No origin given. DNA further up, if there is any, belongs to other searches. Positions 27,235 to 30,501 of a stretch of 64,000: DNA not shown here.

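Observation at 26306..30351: GC-rich two-gene operon encoding a 360-aa and a 988-aa unknown protein, the latter with DEDD-exonuclease-like motifs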

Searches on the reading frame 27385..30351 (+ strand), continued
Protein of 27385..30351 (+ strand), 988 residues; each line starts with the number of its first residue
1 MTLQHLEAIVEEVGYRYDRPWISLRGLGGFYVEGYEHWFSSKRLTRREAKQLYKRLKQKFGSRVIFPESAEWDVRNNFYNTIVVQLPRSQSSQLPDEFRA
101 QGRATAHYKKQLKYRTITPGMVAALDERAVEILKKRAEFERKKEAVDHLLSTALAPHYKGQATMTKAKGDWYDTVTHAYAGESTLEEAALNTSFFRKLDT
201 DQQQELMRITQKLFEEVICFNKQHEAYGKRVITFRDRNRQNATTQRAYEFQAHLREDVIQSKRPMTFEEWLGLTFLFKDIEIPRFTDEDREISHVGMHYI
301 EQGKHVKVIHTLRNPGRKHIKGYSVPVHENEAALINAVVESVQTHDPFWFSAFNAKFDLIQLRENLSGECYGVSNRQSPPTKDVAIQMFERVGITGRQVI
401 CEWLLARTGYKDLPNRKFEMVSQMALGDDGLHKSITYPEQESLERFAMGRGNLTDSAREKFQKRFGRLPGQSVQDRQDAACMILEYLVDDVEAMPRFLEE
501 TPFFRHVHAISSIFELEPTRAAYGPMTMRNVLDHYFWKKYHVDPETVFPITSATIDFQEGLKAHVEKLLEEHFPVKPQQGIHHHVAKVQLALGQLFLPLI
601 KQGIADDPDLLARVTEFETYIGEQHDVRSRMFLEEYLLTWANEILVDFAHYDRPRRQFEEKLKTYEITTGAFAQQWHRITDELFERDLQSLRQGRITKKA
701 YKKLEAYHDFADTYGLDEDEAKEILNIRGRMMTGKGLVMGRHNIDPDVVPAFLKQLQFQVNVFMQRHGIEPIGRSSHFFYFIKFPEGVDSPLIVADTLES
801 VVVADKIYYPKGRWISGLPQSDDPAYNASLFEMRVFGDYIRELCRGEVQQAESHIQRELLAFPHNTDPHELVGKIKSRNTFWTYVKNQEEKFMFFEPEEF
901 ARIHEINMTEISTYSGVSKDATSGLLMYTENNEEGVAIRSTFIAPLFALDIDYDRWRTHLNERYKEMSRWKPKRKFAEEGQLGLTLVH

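Call 67: find_homologous_proteins(query=A3, max_evalue=0.001)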
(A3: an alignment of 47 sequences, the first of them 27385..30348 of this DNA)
Query A3 (47 sequences) (988 aa, profile of the alignment): 1 proteins with E <= 0.001 among 8000 candidates.
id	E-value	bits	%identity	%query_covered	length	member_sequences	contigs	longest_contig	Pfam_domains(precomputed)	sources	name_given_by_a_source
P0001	3.9e-243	828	100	100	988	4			-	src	-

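Call 68: list_cluster_members(proteins=[P0006, P0007, P0008, P0009, P0011, P0014, P0015, P0019, P0020, P0022])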
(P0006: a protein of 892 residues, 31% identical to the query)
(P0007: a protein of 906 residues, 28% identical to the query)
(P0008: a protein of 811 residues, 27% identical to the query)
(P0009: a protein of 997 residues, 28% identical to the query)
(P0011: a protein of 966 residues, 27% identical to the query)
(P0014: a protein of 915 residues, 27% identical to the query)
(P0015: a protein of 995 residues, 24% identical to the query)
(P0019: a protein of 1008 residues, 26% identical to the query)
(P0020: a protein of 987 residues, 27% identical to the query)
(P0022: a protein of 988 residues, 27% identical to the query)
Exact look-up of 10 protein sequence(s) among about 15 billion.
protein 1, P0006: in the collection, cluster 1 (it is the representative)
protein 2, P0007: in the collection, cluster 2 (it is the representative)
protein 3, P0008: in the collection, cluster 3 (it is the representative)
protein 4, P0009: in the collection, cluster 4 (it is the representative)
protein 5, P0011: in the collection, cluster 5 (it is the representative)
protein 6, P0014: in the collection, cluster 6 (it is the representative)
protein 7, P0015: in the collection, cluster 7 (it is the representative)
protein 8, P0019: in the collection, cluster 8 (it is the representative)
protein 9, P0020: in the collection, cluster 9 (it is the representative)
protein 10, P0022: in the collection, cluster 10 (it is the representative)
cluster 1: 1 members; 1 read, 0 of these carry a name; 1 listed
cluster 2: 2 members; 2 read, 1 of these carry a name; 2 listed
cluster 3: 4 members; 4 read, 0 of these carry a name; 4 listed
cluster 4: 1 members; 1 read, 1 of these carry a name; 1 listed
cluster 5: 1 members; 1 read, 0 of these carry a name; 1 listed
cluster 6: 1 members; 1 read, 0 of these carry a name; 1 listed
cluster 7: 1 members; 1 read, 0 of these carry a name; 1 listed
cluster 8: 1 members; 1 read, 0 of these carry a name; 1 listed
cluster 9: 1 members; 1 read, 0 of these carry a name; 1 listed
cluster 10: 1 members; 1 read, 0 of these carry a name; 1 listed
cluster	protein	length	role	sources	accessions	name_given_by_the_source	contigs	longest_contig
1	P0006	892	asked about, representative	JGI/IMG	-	-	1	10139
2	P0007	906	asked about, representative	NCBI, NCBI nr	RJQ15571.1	hypothetical protein C4573_05420 [Candidatus Woesearchaeota archaeon] | MAG: hypothetical protein C4573_05420 [Candidatus Woesearchaeota archaeon]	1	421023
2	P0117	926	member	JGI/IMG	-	-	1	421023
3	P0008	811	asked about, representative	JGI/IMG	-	-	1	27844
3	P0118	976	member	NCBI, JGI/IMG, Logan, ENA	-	-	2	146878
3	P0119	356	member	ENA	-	-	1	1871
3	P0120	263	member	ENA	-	-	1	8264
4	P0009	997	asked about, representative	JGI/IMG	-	hypothetical protein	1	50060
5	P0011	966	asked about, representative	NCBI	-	-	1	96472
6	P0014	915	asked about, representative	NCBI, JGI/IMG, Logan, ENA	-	-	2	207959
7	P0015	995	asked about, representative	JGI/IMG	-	-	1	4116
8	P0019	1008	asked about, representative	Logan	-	-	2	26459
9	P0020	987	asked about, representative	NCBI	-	-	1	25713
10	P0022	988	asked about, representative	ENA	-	-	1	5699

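Call 86: fold_search(model_id=the predicted structure, library=pdb)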
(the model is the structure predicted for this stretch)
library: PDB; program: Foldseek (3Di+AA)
matches with E <= 10: 516; with E <= 0.001: 242
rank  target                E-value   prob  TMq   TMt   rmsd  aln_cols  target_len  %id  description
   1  2xhb_A                3.1e-13  1.00  0.37  0.48  16.8       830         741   11  Crystal structure of DNA polymerase from Thermococcus gorgonarius in complex with hypoxanthine-containing DNA (released 2010-07-21)
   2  8s87                  4.7e-13  1.00  0.28  0.34  13.5       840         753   11  KOD-H4 DNA polymerase mutant - apo structure (released 2024-11-13)
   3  5mdn_A                5.4e-13  1.00  0.41  0.51  15.8      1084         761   12  Structure of the family B DNA polymerase from the hyperthermophilic archaeon Pyrobaculum calidifontis (released 2016-12-14)
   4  4flv_A                6.4e-13  1.00  0.37  0.47  16.2       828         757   12  Pyrococcus abyssi B family DNA polymerase bound to a dsDNA, in edition mode (released 2012-08-29)
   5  4flu_A                6.7e-13  1.00  0.37  0.47  12.2       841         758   12  Pyrococcus abyssi B family DNA polymerase bound to a dsDNA, in edition mode (released 2012-08-29)
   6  4fm2_A                7.4e-13  1.00  0.39  0.49  16.2       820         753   12  Pyrococcus abyssi B family DNA polymerase (triple mutant) bound to a dsDNA, in edition mode (released 2012-08-29)
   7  7b0h_E                1.0e-12  1.00  0.28  0.37  13.0       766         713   11  TgoT_6G12 Ternary complex (released 2021-01-13)
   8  4flz_A                1.2e-12  1.00  0.38  0.49  16.0       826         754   12  Pyrococcus abyssi B family DNA polymerase bound to a dsDNA, in edition mode (released 2012-08-29)
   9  7tqw_A                1.4e-12  1.00  0.30  0.37  13.7       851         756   11  Kod RSGA incorporating PMT, n+2 (released 2022-08-31)
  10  7b0h_F                1.5e-12  1.00  0.32  0.39  13.1       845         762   10  TgoT_6G12 Ternary complex (released 2021-01-13)
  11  9l8u_A                1.5e-12  1.00  0.37  0.37  19.5      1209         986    9  Cryo-EM structure of ASFV DNA polymerase in a DNA replication state (released 2025-12-31)
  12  9oay_A                1.6e-12  1.00  0.31  0.39  13.3       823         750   11  TNA polymerase, 8-64, ternary complex (released 2025-12-10)
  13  4fly_A                1.7e-12  1.00  0.38  0.49  15.9       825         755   12  Pyrococcus abyssi B family DNA polymerase bound to a dsDNA, in edition mode (released 2012-08-29)
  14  4flt_A                1.7e-12  1.00  0.38  0.48  16.1       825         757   12  Pyrococcus abyssi B family DNA polymerase bound to a dsDNA, in edition mode (released 2012-08-29)
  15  1tgo                  1.8e-12  1.00  0.33  0.41  17.5       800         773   12  THERMOSTABLE B TYPE DNA POLYMERASE FROM THERMOCOCCUS GORGONARIUS (released 1999-03-22)
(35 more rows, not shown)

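Call 96: search_protein_families(library=pfam, proteins=[P0101, P0102, P0104, P0106, P0108, P0109, P0110, P0111, P0113, P0116], max_evalue=0.01)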
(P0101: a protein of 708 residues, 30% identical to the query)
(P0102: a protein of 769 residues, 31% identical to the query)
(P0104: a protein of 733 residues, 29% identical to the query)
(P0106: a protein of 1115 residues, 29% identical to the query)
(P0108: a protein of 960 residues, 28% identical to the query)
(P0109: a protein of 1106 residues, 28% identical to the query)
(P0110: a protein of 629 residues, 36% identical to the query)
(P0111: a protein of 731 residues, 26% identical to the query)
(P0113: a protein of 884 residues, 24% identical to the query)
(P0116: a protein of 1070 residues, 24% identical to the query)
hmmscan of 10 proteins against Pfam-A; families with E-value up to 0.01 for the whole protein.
P0101 (708 aa): 1 family
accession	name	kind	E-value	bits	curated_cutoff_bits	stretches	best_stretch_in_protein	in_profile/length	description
PF03104.25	DNA_pol_B_exo1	-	4.9e-06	26.5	23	1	199-317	106-242/242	DNA polymerase family B, exonuclease domain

P0102 (769 aa): 0 families

P0104 (733 aa): 1 family
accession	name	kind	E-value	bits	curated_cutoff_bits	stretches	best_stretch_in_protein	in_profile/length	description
PF03104.25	DNA_pol_B_exo1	-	1.6e-05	24.8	23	1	319-418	145-242/242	DNA polymerase family B, exonuclease domain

P0106 (1115 aa): 0 families

P0108 (960 aa): 0 families

P0109 (1106 aa): 0 families

P0110 (629 aa): 0 families

P0111 (731 aa): 0 families

P0113 (884 aa): 0 families

P0116 (1070 aa): 0 families

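Call 105: search_protein_families(library=padloc, proteins=[window:27385-30348:+], max_evalue=0.01)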
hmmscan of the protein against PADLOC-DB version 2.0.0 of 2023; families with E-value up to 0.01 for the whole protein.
window:27385-30348:+ (988 aa): 0 families
